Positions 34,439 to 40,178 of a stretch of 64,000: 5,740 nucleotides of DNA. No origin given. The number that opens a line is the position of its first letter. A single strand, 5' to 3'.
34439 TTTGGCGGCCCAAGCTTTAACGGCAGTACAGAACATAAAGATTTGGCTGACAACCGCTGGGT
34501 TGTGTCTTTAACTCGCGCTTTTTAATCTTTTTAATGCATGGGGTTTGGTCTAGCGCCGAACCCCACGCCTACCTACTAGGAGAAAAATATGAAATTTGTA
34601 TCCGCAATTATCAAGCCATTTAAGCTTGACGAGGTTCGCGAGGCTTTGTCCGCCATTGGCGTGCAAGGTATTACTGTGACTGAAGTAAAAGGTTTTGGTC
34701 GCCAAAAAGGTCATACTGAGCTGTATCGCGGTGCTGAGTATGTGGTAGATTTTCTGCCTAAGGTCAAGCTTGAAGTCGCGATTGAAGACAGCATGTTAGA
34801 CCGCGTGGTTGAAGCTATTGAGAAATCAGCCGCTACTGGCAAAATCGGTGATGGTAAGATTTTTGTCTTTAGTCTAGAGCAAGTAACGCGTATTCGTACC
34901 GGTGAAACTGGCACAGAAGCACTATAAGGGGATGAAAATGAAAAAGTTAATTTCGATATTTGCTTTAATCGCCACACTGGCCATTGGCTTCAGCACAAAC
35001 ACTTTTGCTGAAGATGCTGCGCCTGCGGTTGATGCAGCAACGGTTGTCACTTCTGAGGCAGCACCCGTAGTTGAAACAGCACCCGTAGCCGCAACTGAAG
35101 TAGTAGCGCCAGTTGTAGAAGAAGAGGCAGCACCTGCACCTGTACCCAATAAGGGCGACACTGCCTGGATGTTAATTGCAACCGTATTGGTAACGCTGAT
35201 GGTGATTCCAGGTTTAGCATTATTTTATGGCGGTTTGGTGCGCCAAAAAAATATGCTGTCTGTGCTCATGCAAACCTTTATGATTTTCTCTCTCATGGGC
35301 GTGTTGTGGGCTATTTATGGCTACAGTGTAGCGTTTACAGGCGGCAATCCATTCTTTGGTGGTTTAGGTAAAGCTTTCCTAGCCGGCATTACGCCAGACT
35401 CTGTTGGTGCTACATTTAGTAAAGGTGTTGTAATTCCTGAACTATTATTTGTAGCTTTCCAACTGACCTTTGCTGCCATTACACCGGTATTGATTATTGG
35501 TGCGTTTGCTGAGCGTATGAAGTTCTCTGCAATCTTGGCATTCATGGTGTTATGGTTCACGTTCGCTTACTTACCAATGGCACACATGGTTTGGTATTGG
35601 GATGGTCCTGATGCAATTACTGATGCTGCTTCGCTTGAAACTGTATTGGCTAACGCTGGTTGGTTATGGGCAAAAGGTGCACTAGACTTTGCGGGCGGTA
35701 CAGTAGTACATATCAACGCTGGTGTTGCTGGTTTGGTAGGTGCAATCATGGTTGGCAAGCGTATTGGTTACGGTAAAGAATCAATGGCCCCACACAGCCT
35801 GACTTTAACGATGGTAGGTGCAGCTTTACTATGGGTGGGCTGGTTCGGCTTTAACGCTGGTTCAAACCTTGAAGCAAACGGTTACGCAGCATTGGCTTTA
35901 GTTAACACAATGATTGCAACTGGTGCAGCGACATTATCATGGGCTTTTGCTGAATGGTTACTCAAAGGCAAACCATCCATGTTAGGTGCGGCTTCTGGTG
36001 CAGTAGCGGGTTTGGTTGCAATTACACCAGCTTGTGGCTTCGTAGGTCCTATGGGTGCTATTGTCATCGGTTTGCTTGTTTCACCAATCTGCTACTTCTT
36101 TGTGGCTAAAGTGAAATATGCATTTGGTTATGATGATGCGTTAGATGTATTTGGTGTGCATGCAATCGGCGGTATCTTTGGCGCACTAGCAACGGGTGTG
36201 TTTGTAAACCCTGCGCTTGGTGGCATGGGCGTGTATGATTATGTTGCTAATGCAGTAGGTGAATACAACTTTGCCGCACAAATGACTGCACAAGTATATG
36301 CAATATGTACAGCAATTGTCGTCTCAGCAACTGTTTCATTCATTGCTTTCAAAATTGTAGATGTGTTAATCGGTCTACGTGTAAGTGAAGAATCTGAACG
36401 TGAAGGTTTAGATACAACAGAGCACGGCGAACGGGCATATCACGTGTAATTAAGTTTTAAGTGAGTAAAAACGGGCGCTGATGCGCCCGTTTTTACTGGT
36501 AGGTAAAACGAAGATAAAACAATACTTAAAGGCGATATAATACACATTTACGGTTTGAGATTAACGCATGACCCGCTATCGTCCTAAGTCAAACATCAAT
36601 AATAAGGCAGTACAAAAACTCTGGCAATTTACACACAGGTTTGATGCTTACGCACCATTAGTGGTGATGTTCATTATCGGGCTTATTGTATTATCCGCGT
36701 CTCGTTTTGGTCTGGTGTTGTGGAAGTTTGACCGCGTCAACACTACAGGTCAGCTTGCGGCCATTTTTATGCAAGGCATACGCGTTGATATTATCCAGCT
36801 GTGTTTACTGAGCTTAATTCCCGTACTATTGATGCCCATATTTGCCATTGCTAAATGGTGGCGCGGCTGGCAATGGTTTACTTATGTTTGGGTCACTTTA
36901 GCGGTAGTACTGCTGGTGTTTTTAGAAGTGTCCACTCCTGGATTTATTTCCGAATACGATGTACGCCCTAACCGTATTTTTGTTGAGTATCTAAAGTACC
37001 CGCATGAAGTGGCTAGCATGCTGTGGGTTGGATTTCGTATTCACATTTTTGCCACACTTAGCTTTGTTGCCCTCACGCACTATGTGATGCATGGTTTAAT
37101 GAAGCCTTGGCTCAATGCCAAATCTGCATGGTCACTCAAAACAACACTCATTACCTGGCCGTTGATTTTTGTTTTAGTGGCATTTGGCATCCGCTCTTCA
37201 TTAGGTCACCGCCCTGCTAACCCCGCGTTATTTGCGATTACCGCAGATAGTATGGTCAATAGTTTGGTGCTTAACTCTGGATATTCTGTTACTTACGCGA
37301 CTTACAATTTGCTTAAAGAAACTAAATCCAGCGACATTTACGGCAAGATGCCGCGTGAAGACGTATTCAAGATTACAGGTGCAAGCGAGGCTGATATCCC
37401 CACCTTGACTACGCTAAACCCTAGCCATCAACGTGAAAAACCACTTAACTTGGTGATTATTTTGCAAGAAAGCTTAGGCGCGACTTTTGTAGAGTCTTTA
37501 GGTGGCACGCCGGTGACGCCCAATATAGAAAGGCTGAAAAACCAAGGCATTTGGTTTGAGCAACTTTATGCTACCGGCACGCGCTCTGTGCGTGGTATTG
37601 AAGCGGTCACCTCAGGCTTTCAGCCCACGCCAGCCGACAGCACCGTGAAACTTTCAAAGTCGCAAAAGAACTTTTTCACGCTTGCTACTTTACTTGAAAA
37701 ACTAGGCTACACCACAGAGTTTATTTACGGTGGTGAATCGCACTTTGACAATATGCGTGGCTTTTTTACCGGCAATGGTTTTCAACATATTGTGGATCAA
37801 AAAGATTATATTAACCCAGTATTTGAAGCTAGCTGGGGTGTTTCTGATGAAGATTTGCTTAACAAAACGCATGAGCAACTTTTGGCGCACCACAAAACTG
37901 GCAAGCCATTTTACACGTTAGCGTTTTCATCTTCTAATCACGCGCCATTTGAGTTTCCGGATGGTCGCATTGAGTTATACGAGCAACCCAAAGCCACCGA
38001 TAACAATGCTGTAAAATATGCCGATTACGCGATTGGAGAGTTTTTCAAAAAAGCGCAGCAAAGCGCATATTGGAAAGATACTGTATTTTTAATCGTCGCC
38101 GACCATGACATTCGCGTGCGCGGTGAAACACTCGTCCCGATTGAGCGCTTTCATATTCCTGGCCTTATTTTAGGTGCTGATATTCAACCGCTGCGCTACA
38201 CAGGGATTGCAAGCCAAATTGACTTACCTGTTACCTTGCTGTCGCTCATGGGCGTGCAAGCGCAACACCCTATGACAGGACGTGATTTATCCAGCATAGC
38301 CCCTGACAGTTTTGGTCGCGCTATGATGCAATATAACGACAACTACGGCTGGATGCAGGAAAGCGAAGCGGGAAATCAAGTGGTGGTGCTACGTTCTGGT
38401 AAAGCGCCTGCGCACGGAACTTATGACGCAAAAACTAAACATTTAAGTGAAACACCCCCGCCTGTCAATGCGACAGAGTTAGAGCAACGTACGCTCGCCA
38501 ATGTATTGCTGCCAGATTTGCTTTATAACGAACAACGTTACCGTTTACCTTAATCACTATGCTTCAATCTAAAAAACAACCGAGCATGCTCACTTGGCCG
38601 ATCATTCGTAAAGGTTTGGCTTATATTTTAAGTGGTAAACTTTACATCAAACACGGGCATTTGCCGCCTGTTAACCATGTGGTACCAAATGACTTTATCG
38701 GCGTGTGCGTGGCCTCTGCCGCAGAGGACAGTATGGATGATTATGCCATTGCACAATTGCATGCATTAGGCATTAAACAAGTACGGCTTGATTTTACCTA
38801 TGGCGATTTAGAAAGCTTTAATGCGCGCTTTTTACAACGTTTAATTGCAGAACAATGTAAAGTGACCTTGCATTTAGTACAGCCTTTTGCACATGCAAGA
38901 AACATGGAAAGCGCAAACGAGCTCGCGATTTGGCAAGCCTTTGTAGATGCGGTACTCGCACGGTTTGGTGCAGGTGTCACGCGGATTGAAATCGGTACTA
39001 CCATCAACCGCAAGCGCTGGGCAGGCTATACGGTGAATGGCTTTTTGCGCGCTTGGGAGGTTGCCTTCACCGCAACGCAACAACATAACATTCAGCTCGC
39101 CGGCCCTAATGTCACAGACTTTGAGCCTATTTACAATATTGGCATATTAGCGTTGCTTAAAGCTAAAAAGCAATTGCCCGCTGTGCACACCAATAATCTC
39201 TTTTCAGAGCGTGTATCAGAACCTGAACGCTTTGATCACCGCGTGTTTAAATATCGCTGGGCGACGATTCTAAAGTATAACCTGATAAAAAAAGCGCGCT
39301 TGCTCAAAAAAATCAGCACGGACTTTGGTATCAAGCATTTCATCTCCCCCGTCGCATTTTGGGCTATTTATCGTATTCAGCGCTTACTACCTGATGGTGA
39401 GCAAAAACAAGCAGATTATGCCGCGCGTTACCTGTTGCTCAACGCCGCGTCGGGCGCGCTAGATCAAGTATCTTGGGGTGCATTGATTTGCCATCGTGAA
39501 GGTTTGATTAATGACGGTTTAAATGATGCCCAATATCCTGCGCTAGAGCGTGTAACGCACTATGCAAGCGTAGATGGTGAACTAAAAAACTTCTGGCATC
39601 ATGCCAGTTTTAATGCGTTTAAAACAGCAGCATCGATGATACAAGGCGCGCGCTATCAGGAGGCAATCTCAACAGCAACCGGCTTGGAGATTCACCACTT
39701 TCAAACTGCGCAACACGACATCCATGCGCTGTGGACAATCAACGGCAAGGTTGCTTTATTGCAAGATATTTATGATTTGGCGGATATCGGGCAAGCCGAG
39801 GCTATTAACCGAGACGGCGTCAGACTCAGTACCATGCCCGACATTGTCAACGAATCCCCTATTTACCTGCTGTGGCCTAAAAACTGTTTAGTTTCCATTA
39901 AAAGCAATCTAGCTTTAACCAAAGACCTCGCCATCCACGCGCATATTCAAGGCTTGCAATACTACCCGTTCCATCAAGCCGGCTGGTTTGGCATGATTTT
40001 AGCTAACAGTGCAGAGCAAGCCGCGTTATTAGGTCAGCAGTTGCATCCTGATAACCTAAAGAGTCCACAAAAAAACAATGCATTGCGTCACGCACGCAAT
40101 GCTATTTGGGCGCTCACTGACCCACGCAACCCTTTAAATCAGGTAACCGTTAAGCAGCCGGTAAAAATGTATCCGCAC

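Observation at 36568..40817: LtaS-like transferase paired with a pseudo-glycosidase/kinase fusion: candidate uncharacterised envelope glycan modification system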

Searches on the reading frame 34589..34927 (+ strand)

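Call 9: search_protein_families(library=pfam, proteins=[window:34589-34927:+], max_evalue=0.001)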
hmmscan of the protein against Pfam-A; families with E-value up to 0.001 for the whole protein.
window:34589-34927:+ (112 aa): 1 family
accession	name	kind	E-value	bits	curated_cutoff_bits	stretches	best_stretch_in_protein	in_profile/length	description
PF00543.27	P-II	-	4.1e-32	111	25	1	1-106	1-102/102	Nitrogen regulatory protein P-II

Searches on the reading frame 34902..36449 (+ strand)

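Call 9: search_protein_families(library=pfam, proteins=[window:34902-36449:+], max_evalue=0.001)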
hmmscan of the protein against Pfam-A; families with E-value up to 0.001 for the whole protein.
window:34902-36449:+ (515 aa): 1 family
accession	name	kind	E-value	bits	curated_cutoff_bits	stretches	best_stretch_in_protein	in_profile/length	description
PF00909.26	Ammonium_transp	-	2.3e-113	379.4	23.2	1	88-513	1-399/399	Ammonium Transporter Family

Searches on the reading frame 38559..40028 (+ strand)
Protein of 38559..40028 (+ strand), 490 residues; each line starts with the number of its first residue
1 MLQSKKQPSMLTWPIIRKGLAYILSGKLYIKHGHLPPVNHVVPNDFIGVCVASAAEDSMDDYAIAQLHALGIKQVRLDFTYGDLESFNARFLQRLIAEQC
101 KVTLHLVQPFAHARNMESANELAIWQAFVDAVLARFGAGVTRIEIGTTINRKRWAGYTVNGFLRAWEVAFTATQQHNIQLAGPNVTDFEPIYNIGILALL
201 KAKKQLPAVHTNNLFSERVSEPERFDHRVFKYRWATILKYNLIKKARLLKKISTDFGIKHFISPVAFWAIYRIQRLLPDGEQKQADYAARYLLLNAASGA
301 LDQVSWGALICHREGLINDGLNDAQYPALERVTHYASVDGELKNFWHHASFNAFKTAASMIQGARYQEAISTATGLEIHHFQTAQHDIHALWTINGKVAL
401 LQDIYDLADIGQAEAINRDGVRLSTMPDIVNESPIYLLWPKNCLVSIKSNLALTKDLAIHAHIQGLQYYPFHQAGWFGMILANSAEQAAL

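Call 75: search_solved_structures(query=A3, max_evalue=10, show_alignments=5)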
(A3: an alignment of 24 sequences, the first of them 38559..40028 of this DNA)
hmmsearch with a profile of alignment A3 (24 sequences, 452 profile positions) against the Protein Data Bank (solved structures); distinct sequences matched with E-value up to 10: 21.
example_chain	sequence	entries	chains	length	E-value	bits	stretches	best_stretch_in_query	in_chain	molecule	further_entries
6een_B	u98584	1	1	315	8.3e-10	41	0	207-227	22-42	Designer Pentatricopeptide Protein dPPR10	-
6een_D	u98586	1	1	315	2.3e-07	32.9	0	207-227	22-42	Designer Pentatricopeptide Protein dPPR10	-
4ozs_A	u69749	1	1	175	9.4e-05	24.4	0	207-227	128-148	Alpha solenoid protein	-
5bx9_A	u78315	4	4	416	0.00017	23.5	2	47-100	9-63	PslG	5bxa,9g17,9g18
4zn2_A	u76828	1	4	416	0.00019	23.4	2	48-100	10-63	PslG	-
4wsl_A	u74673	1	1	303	0.0039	19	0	207-225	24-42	Pentatricopeptide repeat protein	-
5jvk_A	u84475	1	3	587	0.0077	18.1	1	353-434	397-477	Uncharacterized protein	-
5aj3_F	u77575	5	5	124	0.053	15.3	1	113-197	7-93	MITORIBOSOMAL PROTEIN BS6M, MRPS6 | Mitochondrial ribosomal protein S6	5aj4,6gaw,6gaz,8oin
5orm_A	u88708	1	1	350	0.13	14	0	207-225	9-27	cPPR-Telo1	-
5orq_A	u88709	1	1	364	0.17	13.6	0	207-225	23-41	cPPR-Telo1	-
4fzi_A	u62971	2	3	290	0.18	13.6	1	172-282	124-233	Prostaglandin F synthase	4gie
4pjr_A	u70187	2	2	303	0.21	13.3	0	207-225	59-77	Pentatricopeptide repeat protein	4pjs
3jd5_F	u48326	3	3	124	0.29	12.9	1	113-197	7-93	28S ribosomal protein S6, mitochondrial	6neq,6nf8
6ydp_AF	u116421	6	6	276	0.3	12.8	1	112-197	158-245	bS6m | Uncharacterized protein | Mitochondrial ribosomal protein S6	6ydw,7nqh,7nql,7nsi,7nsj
8oip_AE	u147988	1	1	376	0.52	12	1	113-197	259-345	bS6m,Mitochondrial ribosomal protein S6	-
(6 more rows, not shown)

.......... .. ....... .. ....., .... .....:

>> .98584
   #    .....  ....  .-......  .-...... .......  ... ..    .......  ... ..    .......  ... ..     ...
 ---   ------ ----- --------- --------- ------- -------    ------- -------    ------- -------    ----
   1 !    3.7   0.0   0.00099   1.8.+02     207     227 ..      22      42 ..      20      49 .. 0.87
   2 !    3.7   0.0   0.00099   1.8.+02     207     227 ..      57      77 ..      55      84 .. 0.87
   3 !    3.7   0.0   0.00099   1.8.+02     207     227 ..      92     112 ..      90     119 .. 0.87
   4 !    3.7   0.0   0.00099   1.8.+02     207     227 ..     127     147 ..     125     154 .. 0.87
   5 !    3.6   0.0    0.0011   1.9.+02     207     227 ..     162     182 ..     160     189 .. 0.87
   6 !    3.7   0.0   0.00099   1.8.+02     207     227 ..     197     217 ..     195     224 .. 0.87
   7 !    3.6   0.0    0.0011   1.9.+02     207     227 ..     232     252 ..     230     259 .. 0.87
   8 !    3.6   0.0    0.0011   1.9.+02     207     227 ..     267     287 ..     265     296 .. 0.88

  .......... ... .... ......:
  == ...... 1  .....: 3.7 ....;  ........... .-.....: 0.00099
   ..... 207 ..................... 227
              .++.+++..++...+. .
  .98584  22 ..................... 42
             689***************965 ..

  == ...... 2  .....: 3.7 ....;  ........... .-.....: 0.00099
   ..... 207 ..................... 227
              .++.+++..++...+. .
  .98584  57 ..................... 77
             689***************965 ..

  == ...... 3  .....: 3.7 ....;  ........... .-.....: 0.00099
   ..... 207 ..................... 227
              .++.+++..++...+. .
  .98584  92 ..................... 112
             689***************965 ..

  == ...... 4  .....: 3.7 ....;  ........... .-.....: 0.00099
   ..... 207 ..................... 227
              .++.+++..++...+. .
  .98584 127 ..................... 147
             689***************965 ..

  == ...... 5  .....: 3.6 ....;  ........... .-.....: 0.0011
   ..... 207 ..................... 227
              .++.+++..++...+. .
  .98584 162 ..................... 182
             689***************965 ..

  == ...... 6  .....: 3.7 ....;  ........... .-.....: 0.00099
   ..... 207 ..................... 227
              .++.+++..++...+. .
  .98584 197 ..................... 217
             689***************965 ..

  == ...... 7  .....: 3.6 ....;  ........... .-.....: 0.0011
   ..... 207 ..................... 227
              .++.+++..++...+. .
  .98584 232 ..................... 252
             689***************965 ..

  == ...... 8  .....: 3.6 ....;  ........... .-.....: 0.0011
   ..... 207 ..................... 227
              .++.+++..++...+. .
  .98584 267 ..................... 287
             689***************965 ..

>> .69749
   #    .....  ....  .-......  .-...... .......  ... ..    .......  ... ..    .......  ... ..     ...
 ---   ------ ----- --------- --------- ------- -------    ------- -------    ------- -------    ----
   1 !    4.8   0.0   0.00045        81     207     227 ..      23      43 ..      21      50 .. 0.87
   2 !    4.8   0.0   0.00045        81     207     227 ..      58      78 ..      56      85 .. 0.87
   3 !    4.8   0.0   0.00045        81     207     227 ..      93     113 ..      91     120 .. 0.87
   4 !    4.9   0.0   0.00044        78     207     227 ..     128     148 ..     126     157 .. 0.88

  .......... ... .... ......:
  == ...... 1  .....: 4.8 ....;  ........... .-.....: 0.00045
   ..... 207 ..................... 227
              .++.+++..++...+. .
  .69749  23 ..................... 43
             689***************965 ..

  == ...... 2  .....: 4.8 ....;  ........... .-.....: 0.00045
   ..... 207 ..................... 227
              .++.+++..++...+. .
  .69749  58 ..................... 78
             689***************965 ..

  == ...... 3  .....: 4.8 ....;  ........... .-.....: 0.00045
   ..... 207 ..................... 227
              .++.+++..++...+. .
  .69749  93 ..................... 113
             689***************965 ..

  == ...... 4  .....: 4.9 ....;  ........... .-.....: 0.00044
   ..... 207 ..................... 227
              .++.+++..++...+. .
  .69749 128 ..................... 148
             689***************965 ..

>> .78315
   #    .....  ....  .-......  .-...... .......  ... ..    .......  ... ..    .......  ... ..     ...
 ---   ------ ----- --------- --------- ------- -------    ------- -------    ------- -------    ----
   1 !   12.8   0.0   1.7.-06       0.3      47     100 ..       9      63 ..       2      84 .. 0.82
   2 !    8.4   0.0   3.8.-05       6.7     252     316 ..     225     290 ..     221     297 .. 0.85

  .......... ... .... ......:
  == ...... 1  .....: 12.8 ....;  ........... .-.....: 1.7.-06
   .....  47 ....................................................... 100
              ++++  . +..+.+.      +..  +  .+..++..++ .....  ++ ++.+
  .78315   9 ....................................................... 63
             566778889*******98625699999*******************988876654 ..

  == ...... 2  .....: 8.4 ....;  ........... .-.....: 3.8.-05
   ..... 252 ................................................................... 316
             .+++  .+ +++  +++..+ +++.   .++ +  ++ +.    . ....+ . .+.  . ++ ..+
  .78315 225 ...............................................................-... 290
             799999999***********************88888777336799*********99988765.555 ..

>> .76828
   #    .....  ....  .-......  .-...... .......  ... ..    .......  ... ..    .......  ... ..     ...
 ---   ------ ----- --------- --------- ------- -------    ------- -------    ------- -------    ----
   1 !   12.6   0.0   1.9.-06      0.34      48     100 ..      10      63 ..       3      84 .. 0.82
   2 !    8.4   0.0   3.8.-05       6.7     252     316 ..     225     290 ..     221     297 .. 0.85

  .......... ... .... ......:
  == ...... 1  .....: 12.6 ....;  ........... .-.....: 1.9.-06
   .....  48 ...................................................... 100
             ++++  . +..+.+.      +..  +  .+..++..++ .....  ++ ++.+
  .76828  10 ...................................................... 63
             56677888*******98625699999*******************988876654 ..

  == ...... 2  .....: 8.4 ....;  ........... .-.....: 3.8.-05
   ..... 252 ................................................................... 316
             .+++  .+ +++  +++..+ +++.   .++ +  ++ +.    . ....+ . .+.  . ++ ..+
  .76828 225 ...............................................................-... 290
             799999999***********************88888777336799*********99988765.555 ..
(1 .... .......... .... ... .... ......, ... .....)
